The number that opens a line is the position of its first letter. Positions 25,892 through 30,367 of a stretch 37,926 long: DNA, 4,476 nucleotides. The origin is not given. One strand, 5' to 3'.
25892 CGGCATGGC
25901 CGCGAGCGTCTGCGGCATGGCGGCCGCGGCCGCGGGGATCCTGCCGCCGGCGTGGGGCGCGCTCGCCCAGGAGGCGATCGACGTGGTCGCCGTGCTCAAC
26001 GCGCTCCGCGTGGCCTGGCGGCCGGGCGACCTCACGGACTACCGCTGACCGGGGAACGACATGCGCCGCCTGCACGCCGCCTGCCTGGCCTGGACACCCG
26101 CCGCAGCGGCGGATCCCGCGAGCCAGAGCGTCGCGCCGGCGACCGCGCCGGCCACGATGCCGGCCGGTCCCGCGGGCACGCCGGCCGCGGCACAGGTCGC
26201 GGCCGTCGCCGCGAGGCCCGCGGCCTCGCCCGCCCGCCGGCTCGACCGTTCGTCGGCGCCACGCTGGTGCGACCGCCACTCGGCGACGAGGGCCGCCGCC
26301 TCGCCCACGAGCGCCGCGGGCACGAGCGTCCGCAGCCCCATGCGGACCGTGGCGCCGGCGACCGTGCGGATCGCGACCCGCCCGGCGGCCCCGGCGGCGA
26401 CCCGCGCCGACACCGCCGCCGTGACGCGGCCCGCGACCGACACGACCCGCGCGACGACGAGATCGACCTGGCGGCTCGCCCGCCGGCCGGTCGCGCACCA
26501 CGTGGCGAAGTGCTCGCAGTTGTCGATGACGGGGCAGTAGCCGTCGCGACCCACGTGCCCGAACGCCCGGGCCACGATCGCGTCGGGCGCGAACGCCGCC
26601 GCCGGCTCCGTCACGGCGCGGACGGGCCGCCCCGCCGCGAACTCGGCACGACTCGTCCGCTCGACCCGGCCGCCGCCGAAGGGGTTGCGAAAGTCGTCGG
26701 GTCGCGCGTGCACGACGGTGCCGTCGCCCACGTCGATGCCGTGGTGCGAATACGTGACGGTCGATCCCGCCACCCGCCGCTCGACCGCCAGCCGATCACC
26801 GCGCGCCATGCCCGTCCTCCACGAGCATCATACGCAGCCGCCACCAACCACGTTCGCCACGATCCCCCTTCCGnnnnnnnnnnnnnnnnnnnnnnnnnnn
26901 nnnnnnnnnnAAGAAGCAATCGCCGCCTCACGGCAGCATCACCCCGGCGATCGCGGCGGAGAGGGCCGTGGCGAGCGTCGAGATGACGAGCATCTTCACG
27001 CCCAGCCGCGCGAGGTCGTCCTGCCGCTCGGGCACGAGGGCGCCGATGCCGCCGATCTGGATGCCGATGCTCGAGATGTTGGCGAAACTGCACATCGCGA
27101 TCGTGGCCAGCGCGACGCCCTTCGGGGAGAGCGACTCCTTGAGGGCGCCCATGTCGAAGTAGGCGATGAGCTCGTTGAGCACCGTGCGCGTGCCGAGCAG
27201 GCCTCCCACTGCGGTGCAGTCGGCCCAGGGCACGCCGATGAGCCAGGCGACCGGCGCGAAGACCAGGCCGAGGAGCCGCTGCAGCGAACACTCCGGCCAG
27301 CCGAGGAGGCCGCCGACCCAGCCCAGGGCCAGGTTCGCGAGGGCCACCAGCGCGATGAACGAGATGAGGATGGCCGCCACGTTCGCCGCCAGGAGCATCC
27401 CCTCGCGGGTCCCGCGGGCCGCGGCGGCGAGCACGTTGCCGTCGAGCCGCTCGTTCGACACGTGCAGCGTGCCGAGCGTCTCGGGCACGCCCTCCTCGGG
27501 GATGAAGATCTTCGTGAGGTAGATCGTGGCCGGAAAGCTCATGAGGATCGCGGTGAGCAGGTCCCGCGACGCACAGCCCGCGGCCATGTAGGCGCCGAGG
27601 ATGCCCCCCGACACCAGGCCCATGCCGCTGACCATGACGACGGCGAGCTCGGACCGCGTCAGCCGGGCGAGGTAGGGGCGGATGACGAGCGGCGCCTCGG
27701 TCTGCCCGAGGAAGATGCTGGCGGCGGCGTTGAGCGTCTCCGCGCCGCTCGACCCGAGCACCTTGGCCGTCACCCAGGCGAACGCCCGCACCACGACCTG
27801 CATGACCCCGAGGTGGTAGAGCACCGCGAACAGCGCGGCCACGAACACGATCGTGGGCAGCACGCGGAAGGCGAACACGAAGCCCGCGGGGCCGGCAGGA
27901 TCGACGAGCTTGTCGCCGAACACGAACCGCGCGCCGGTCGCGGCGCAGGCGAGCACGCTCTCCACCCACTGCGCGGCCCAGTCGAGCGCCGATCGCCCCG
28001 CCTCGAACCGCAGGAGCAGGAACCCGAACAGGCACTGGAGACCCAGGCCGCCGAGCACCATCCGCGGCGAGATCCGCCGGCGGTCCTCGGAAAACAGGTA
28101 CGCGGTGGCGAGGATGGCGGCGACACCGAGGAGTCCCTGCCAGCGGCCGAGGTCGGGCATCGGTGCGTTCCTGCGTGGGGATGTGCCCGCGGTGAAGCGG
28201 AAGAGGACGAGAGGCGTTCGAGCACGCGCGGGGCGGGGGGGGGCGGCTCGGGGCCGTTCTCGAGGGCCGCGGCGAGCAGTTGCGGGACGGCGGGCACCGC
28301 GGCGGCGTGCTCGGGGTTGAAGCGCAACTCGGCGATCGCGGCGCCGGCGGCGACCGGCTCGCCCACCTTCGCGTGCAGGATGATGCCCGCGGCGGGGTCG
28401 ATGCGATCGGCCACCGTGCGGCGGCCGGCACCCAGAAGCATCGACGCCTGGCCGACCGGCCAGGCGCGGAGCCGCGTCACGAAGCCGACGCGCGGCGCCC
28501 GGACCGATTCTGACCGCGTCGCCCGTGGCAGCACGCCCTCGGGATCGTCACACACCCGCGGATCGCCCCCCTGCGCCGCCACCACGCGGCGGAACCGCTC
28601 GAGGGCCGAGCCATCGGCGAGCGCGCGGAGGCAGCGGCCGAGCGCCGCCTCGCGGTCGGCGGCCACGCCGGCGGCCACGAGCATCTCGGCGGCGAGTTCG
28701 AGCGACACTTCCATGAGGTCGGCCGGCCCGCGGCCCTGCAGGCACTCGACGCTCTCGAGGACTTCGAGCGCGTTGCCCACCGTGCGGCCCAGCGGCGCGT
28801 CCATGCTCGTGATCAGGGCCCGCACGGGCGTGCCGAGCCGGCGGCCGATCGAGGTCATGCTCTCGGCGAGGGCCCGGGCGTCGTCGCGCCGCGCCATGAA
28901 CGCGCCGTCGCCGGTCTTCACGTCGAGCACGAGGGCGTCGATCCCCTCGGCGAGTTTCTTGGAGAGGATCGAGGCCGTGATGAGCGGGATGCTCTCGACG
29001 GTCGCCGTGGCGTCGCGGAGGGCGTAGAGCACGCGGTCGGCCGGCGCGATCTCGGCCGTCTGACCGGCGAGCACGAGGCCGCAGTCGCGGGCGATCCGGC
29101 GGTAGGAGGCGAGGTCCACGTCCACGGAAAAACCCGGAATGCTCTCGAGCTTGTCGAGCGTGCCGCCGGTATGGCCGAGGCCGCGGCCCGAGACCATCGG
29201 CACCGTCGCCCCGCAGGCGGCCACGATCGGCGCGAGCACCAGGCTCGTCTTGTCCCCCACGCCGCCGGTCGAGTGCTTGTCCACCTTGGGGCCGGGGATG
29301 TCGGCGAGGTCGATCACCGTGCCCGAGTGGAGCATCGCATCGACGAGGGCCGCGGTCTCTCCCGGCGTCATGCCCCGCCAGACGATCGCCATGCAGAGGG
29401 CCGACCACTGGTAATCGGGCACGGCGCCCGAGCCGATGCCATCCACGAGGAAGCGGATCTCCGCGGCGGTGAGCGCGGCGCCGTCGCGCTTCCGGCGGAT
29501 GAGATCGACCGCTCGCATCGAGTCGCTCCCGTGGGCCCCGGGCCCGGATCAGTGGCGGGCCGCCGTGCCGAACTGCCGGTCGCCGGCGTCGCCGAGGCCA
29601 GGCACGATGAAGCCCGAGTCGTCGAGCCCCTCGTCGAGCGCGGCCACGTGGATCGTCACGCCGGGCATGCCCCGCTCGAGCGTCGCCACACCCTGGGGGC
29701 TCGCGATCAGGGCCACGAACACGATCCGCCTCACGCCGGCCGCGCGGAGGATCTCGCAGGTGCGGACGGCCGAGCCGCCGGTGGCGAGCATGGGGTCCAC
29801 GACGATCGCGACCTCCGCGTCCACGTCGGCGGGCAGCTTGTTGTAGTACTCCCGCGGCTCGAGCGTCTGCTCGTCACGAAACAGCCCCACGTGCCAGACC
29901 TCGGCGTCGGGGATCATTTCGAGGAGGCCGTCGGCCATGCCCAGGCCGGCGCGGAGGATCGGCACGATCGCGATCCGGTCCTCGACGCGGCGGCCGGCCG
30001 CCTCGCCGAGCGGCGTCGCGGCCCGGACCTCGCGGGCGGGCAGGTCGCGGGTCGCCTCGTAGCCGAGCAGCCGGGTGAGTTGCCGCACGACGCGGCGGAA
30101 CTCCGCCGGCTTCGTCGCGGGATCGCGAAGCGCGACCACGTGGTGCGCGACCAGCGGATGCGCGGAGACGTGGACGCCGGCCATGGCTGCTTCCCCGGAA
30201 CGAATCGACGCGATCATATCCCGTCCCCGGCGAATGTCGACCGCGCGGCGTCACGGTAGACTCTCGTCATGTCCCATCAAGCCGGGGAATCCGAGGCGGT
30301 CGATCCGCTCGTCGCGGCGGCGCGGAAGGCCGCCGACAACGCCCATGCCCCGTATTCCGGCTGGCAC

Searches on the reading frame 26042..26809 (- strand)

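Call 75: search_protein_families(library=pfam, proteins=[window:26042-26809:-], max_evalue=0.001)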
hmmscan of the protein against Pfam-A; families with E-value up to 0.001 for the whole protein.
window:26042-26809:- (256 aa): 1 family
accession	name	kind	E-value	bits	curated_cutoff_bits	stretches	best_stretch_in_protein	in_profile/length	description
PF04970.19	LRAT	-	3.3e-19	69.8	24.3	1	2-109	4-118/120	Lecithin retinol acyltransferase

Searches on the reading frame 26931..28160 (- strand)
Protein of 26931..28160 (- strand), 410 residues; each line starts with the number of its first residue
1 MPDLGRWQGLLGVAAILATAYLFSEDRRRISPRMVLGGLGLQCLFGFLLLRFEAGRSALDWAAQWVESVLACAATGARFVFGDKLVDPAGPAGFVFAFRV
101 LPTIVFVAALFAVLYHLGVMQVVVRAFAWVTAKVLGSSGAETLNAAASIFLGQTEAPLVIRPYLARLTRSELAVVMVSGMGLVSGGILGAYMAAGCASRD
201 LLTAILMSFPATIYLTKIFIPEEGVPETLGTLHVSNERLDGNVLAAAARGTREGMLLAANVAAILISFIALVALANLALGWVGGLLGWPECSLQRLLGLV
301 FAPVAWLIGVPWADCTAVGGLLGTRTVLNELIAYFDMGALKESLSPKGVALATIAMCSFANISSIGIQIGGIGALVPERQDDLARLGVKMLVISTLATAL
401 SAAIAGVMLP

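Call 75: search_protein_families(library=pfam, proteins=[window:26931-28160:-], max_evalue=0.001)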
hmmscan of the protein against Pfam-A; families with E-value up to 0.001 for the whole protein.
window:26931-28160:- (410 aa): 3 families
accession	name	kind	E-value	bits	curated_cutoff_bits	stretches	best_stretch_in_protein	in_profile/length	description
PF07662.18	Nucleos_tra2_C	-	1.5e-70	237.6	32.3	1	201-406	2-213/213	Na+ dependent nucleoside transporter C-terminus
PF01773.25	Nucleos_tra2_N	-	5.6e-23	81.7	27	1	11-83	1-73/74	Na+ dependent nucleoside transporter N-terminus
PF07670.19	Gate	-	7.9e-17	62.1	29.6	1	97-194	1-100/104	Nucleoside recognition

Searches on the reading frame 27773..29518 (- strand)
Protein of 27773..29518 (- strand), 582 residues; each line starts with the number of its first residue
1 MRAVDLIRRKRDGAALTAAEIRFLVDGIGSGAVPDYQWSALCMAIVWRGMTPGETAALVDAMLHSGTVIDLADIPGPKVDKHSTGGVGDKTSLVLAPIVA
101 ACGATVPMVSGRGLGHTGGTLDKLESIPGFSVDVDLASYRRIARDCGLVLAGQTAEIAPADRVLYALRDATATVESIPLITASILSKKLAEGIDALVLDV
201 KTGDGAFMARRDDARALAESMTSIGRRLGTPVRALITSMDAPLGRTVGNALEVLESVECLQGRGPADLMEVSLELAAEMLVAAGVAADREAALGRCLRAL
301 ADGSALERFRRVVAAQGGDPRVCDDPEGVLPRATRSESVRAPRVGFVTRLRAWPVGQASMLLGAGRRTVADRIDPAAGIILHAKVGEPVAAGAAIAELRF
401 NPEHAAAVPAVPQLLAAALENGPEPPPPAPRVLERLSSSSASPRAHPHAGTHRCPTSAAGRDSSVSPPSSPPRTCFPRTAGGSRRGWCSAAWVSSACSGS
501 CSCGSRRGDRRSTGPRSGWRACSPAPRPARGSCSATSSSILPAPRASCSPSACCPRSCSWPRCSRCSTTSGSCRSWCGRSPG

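Call 75: search_protein_families(library=pfam, proteins=[window:27773-29518:-], max_evalue=0.001)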
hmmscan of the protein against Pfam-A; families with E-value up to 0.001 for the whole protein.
window:27773-29518:- (582 aa): 3 families
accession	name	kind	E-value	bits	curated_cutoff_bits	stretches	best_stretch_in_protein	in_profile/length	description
PF00591.27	Glycos_transf_3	-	4e-43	148.3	27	1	77-306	3-253/253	Glycosyl transferase family, a/b domain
PF02885.22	Glycos_trans_3N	-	5.1e-21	74.6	26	1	5-66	2-63/63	Glycosyl transferase family, helical bundle domain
PF07831.19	PYNP_C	-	1.7e-13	50.5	27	1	346-398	1-53/75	Pyrimidine nucleoside phosphorylase C-terminal domain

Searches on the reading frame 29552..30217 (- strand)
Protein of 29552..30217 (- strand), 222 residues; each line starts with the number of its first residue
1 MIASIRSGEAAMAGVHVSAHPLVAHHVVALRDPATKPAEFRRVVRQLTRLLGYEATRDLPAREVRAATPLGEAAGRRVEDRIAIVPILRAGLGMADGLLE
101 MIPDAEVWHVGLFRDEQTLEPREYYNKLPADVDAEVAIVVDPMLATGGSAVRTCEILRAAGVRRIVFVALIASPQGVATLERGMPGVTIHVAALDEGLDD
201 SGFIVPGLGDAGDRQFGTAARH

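Call 75: search_protein_families(library=pfam, proteins=[window:29552-30217:-], max_evalue=0.001)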
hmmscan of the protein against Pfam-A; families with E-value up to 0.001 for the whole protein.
window:29552-30217:- (222 aa): 2 families
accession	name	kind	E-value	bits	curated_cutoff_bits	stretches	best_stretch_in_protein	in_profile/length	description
PF14681.12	UPRTase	-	2.2e-72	243.3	27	1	17-218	1-206/206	Uracil phosphoribosyltransferase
PF00156.33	Pribosyltran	-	8.5e-08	32.1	26.3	1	78-176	23-129/158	Phosphoribosyl transferase domain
